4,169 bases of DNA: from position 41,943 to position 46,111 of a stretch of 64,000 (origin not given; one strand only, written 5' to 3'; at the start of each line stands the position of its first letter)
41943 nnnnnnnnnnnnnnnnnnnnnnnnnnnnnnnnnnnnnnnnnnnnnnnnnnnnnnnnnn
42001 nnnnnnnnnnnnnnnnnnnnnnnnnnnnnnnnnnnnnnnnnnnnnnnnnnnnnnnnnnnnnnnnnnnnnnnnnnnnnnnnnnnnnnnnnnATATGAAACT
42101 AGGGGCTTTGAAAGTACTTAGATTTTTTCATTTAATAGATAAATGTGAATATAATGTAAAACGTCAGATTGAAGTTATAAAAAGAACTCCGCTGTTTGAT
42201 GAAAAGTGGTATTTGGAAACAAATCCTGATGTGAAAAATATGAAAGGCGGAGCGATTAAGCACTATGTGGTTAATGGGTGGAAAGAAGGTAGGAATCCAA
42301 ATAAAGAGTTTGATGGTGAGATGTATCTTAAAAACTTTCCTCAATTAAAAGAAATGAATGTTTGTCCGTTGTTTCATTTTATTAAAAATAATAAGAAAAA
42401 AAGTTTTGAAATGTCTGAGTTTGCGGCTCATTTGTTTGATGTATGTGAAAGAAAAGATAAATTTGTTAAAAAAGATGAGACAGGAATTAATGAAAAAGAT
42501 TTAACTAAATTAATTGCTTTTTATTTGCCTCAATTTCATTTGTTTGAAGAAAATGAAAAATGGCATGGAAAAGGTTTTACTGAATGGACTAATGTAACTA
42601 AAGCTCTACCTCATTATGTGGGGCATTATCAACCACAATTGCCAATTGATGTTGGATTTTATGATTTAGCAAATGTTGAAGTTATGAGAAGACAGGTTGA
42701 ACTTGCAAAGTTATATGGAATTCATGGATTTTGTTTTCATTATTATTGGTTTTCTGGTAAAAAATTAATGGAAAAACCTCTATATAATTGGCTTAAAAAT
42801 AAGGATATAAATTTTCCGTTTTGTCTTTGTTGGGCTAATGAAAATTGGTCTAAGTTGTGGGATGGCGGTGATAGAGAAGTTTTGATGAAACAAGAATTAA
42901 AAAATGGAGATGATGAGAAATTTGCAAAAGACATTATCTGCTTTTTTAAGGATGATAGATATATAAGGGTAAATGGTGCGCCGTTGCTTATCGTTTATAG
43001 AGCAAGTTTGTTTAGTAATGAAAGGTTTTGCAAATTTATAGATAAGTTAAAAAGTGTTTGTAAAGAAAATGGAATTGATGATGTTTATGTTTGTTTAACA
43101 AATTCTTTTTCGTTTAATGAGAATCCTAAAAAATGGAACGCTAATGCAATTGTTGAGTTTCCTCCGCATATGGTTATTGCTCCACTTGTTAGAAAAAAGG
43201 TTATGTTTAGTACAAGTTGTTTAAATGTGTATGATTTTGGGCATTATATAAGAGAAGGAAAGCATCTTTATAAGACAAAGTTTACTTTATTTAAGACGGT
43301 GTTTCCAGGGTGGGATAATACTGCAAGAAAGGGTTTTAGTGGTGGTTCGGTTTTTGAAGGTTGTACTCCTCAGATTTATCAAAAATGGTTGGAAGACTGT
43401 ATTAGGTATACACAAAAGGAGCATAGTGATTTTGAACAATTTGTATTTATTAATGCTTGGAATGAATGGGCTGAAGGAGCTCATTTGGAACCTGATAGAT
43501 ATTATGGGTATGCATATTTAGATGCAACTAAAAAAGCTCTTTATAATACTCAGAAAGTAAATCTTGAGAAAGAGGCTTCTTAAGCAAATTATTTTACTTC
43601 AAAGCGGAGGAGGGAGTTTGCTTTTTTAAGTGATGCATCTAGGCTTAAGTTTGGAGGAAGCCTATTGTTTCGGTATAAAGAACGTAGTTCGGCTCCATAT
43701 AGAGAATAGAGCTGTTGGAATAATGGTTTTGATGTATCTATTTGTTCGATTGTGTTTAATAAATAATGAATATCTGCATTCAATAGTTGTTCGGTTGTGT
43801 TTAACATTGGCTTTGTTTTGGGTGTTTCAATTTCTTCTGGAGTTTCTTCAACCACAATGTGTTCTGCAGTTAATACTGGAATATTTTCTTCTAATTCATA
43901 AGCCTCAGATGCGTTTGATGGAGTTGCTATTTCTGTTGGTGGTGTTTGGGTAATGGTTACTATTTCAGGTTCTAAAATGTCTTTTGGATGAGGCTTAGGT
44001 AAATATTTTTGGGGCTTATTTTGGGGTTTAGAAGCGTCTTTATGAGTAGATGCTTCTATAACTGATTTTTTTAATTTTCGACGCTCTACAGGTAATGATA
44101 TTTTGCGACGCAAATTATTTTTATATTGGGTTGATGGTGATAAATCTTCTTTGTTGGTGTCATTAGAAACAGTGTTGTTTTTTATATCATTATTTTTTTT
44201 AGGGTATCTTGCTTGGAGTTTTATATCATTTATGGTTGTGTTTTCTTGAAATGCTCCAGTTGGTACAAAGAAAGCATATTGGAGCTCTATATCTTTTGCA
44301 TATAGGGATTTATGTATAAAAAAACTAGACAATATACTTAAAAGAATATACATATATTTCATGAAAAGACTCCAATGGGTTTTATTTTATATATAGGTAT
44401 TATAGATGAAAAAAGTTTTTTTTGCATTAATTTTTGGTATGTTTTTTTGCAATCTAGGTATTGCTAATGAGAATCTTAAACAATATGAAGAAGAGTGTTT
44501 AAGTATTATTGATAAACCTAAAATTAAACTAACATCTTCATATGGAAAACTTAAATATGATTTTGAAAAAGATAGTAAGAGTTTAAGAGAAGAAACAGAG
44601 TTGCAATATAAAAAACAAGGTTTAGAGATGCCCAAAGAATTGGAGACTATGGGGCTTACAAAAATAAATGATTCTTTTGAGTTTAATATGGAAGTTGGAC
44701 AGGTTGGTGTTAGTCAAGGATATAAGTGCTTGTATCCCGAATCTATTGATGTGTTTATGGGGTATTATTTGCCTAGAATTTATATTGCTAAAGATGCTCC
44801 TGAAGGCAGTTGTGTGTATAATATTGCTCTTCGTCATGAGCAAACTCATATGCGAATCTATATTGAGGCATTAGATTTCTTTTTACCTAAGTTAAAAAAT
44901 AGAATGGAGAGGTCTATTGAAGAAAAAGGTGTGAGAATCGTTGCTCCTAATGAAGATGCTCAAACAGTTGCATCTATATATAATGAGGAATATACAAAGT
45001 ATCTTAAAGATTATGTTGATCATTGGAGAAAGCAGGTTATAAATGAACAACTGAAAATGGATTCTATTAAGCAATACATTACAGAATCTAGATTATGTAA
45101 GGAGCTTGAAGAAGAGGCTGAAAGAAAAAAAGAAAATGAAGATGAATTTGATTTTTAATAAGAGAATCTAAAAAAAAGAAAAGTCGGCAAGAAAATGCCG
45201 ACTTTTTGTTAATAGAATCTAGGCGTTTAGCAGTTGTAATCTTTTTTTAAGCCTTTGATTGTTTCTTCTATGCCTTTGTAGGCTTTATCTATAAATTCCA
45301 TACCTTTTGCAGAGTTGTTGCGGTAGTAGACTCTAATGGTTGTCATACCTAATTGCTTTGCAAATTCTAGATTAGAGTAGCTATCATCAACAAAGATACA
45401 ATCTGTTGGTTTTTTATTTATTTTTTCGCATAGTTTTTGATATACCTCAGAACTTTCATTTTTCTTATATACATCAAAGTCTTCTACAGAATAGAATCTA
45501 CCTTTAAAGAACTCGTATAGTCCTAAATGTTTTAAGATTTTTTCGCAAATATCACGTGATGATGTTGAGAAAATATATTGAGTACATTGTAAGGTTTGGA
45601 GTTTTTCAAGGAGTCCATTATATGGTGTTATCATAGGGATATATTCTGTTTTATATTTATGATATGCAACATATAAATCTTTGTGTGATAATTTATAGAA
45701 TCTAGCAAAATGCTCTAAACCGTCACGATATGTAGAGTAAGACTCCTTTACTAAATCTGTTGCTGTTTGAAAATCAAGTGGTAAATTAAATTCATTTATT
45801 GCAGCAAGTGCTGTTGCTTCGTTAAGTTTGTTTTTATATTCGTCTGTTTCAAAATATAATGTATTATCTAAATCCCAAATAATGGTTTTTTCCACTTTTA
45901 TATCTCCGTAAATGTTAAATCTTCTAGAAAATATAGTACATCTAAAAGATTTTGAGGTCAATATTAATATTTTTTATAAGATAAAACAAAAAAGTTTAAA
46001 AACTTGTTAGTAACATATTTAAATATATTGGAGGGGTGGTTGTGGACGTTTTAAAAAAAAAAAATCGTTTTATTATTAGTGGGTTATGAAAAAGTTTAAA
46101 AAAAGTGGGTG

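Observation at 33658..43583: Glycan locus combining galactofuranose, LicD and CDP-alditol functions in a KDO-containing Gram-negative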

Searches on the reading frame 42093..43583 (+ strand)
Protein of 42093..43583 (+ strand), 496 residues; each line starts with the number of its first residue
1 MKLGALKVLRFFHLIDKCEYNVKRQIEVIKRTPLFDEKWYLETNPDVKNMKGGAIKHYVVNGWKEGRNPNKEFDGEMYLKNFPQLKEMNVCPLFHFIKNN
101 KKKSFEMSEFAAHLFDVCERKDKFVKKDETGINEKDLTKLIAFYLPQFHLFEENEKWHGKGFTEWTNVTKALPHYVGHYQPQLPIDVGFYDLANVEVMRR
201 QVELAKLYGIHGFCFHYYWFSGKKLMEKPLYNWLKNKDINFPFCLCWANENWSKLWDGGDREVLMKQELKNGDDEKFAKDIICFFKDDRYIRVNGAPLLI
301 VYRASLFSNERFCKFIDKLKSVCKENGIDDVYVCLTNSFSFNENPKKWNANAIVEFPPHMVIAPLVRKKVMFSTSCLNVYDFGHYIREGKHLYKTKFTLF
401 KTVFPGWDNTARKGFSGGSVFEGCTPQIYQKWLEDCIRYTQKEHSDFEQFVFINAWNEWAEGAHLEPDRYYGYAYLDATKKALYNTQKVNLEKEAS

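Call 4: search_protein_families(library=pfam, proteins=[window:42093-43583:+], max_evalue=0.01)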
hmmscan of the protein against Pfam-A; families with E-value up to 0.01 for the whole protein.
window:42093-43583:+ (496 aa): 1 family
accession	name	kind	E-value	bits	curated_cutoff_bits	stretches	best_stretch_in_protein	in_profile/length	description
PF14307.12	Glyco_tran_WbsX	-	9.5e-121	404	25.1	1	140-478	1-349/350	Glycosyltransferase WbsX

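Call 5: search_protein_families(library=ncbifam, proteins=[window:42093-43583:+], max_evalue=0.01)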
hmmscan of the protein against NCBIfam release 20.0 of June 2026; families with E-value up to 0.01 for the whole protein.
window:42093-43583:+ (496 aa): 0 families

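Call 55: search_solved_structures(query=window:42093-43583:+, max_evalue=0.01)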
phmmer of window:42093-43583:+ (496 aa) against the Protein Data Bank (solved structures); distinct sequences matched with E-value up to 0.01: 0.

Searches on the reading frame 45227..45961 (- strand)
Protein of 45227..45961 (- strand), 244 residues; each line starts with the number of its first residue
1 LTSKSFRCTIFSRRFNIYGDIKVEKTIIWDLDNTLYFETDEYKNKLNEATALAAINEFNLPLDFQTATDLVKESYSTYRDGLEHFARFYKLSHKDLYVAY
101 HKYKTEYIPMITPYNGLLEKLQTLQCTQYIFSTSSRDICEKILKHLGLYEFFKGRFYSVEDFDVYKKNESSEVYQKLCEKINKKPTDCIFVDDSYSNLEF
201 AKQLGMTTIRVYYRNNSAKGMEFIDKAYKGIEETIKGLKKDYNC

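Call 8: search_protein_families(library=pfam, proteins=[window:45227-45961:-], max_evalue=0.001)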
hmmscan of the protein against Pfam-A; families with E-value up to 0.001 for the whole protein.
window:45227-45961:- (244 aa): 4 families
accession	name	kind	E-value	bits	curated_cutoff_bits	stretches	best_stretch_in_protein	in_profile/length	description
PF00702.32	Hydrolase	-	5.8e-18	66.4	26.4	1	25-205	2-191/191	haloacid dehalogenase-like hydrolase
PF13419.12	HAD_2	-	8.2e-14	52.6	23.8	1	27-211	1-178/178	Haloacid dehalogenase-like hydrolase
PF03031.24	NIF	-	1.7e-08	34.7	21.8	1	25-219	1-141/160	NLI interacting factor-like phosphatase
PF12689.13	Acid_PPase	-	0.00028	21.2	27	0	25-211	4-150/169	Acid Phosphatase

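Call 59: search_protein_families(library=ncbifam, proteins=[window:45227-45895:-], max_evalue=0.00001)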
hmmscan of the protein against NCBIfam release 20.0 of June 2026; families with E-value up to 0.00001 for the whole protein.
window:45227-45895:- (222 aa): 8 families
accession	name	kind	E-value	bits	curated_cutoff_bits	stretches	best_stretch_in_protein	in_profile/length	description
TIGR01993.1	Pyr-5-nucltdase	equivalog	7.1e-21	74.8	142.9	1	4-188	2-182/183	pyrimidine 5'-nucleotidase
TIGR02253.1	CTE7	subfamily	2.1e-13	50.5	169.75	1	3-200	3-205/221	TIGR02253 family HAD-type hydrolase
TIGR01509.1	HAD-SF-IA-v3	subfamily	6e-11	42.8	29.4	1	144-187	109-152/154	HAD-IA family hydrolase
TIGR01428.1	HAD_type_II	equivalog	1.6e-10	41.3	125.4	1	90-193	91-194/197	haloacid dehalogenase type II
TIGR02247.1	HAD-1A3-hyp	subfamily_domain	1e-09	38.4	125.4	1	150-195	156-201/211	epoxide hydrolase N-terminal domain-like phosphatase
NF009804.0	PRK13288.1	equivalog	1.4e-08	34.5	218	1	3-195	4-187/215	pyrophosphatase PpaX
TIGR01662.1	HAD-SF-IIIA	subfamily_domain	1.6e-06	28.3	44.6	0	116-189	66-138/141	HAD-IIIA family hydrolase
NF006991.0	PRK09456.1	equivalog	6.9e-06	25.9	295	0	145-192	140-187/199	glucose-1-phosphatase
